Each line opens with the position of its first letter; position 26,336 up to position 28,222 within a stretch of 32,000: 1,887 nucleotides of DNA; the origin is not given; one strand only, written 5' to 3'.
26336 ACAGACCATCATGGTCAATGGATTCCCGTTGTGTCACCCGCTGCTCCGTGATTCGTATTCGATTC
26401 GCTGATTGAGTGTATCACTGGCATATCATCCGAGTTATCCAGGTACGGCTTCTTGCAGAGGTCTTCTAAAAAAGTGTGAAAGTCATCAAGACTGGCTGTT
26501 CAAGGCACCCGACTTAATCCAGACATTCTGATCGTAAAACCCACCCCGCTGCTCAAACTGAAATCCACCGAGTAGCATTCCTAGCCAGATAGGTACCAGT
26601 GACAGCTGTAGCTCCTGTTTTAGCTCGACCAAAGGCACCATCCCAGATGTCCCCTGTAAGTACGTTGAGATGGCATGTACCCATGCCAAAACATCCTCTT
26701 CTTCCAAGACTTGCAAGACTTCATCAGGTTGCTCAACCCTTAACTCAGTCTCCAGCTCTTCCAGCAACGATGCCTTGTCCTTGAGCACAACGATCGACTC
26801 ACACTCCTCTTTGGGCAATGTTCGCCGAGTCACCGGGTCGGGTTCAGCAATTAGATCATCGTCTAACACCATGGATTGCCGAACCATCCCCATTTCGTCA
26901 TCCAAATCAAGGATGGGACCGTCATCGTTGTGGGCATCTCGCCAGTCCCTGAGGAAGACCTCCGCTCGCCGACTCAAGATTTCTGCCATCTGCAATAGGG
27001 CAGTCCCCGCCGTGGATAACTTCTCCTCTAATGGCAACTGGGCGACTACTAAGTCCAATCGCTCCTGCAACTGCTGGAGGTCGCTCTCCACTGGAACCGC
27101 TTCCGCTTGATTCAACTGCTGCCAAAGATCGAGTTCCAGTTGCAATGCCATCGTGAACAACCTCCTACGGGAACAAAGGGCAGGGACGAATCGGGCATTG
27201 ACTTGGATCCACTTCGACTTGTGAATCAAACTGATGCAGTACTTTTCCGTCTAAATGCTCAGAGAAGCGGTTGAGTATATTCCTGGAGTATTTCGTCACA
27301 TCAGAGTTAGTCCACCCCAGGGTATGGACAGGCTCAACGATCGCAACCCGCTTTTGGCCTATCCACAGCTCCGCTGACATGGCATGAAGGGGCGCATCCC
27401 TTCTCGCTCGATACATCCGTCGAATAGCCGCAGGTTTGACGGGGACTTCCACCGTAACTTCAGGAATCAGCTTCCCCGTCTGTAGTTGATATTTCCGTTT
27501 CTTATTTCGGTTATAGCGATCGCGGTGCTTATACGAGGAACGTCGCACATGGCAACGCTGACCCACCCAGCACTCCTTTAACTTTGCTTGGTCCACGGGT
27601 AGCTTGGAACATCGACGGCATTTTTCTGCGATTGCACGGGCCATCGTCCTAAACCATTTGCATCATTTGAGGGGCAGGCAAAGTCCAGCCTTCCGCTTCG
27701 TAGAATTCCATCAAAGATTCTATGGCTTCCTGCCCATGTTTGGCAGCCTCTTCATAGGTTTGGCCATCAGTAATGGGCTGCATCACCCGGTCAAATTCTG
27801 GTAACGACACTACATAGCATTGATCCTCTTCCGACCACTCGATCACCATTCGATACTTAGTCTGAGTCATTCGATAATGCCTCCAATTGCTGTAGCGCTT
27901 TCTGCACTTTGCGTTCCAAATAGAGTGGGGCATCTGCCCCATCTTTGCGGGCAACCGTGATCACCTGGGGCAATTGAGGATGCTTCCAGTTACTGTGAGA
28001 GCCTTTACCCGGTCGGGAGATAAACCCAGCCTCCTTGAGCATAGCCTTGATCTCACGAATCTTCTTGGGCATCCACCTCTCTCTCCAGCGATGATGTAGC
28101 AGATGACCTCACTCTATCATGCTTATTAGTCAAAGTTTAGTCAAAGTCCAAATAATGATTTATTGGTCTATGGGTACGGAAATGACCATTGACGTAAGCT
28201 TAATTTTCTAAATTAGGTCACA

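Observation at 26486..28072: hicA-hicB chained to two unrecognised genes: a Cys4 basic protein and an acidic protein with kleisin-like ends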

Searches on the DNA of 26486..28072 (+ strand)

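Call 24: search_dna_similar(query=window:26486-28072:+, collection=plasmids, mode=near)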
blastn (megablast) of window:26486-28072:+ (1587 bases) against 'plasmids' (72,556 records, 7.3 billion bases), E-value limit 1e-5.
Records with a match: 2; places in all: 2; records where one place covers at least 80% of the query: 1.
Best place of each record, by identity: >=99% 1; 95-99% 1.
By first word of the organism name: Acaryochloris 2.
By predicted mobility (MOB-suite, as given by PLSDB): conjugative 2.
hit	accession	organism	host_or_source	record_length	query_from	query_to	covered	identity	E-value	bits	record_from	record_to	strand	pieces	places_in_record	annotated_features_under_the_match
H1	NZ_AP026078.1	Acaryochloris marina MBIC10699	cell culture,Ascidian, Diplosoma similis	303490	1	1587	100%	99.3%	0e+0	2870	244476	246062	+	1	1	hypothetical protein (x2) | type II toxin-antitoxin system HicB family antitoxin | type II toxin-antitoxin system HicA family toxin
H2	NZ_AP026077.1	Acaryochloris marina MBIC10699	cell culture,Ascidian, Diplosoma similis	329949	1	1173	74%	97.4%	0e+0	1995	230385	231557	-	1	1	hypothetical protein (x2)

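Call 25: get_annotated_region(hit=H1, flank=12000)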
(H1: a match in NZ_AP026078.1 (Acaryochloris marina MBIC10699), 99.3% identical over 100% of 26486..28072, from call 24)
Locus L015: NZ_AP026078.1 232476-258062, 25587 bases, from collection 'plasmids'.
description: Acaryochloris marina MBIC10699 plasmid pREC3, complete sequence
organism: Acaryochloris marina MBIC10699 (NCBI taxid 2954813)
taxonomy: Bacteria; Cyanobacteriota; Cyanophyceae; Acaryochloridales; Acaryochloridaceae; Acaryochloris; Acaryochloris marina; Acaryochloris marina MBIC10699
host: -; source: cell culture,Ascidian, Diplosoma similis; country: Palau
typing (MOB-suite, as given by PLSDB): conjugative; relaxase MOBF; mating-pair formation MPF_T
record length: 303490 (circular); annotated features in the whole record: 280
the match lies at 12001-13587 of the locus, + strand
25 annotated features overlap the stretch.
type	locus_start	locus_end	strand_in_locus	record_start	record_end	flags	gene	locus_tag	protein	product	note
CDS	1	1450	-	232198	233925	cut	-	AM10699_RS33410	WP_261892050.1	reverse transcriptase domain-containing protein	-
CDS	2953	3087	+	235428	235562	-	-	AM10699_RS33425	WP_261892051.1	hypothetical protein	-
CDS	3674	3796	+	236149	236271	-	-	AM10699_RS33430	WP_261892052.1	DUF2949 domain-containing protein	-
CDS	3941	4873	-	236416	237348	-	-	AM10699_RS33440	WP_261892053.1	cyclase family protein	GO:0019441 - tryptophan catabolic process to kynurenine [Evidence IEA]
CDS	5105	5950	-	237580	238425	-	-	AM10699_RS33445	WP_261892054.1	arylamine N-acetyltransferase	-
CDS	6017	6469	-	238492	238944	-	-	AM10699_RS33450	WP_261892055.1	cupin domain-containing protein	-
CDS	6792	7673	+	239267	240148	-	-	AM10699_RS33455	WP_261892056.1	AraC family transcriptional regulator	GO:0006355 - regulation of DNA-templated transcription [Evidence IEA]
CDS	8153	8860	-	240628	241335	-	-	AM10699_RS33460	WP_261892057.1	hypothetical protein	-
CDS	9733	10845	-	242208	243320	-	-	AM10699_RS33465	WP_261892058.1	alkene reductase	-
CDS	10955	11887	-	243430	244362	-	-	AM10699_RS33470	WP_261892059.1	DUF4351 domain-containing protein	-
CDS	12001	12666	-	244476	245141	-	-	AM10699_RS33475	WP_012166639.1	hypothetical protein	-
CDS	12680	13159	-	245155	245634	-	-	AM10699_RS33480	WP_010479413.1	hypothetical protein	-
CDS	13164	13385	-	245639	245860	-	-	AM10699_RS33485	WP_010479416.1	type II toxin-antitoxin system HicB family antitoxin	-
CDS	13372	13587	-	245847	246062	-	-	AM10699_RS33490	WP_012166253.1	type II toxin-antitoxin system HicA family toxin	-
CDS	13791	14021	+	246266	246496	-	-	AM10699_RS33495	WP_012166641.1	type II toxin-antitoxin system Phd/YefM family antitoxin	-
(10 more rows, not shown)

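Call 26: get_annotated_region(hit=H2, flank=12000)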
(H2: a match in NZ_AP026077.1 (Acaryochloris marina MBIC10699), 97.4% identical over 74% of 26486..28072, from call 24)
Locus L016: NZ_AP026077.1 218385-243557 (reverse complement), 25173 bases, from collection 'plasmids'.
description: Acaryochloris marina MBIC10699 plasmid pREC2, complete sequence
organism: Acaryochloris marina MBIC10699 (NCBI taxid 2954813)
taxonomy: Bacteria; Cyanobacteriota; Cyanophyceae; Acaryochloridales; Acaryochloridaceae; Acaryochloris; Acaryochloris marina; Acaryochloris marina MBIC10699
host: -; source: cell culture,Ascidian, Diplosoma similis; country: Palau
typing (MOB-suite, as given by PLSDB): conjugative; relaxase MOBF; mating-pair formation MPF_T
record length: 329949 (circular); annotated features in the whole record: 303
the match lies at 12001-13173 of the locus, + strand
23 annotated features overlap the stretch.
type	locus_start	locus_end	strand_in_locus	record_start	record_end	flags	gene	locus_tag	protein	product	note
CDS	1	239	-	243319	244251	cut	-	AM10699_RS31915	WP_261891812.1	peptidoglycan DD-metalloendopeptidase family protein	-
CDS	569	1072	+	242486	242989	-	-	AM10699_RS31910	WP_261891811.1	hypothetical protein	-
CDS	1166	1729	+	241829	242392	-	-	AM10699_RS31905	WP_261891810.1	hypothetical protein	-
CDS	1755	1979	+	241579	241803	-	-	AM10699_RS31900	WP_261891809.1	hypothetical protein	-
CDS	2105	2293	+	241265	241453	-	-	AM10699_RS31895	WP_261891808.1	hypothetical protein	-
CDS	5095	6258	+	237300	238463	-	sat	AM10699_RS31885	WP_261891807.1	sulfate adenylyltransferase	-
CDS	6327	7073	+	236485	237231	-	-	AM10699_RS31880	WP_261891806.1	phosphoadenylyl-sulfate reductase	GO:0019379 - sulfate assimilation, phosphoadenylyl sulfate reduction by phosphoadenylyl-sulfate reductase (thioredoxin) ...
CDS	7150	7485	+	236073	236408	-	-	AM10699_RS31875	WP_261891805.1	hypothetical protein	-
CDS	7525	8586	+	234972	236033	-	-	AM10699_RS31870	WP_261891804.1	YeiH family protein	-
CDS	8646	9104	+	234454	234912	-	-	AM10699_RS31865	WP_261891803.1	DUF302 domain-containing protein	-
CDS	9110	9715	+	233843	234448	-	-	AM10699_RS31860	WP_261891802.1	glutathione S-transferase N-terminal domain-containing protein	GO:0006749 - glutathione metabolic process [Evidence IEA]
CDS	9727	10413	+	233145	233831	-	-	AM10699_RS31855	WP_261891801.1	MBL fold metallo-hydrolase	-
CDS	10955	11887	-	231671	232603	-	-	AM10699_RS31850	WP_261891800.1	DUF4351 domain-containing protein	-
CDS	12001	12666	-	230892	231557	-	-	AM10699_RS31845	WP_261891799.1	hypothetical protein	-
CDS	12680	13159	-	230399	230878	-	-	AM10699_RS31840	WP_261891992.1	hypothetical protein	-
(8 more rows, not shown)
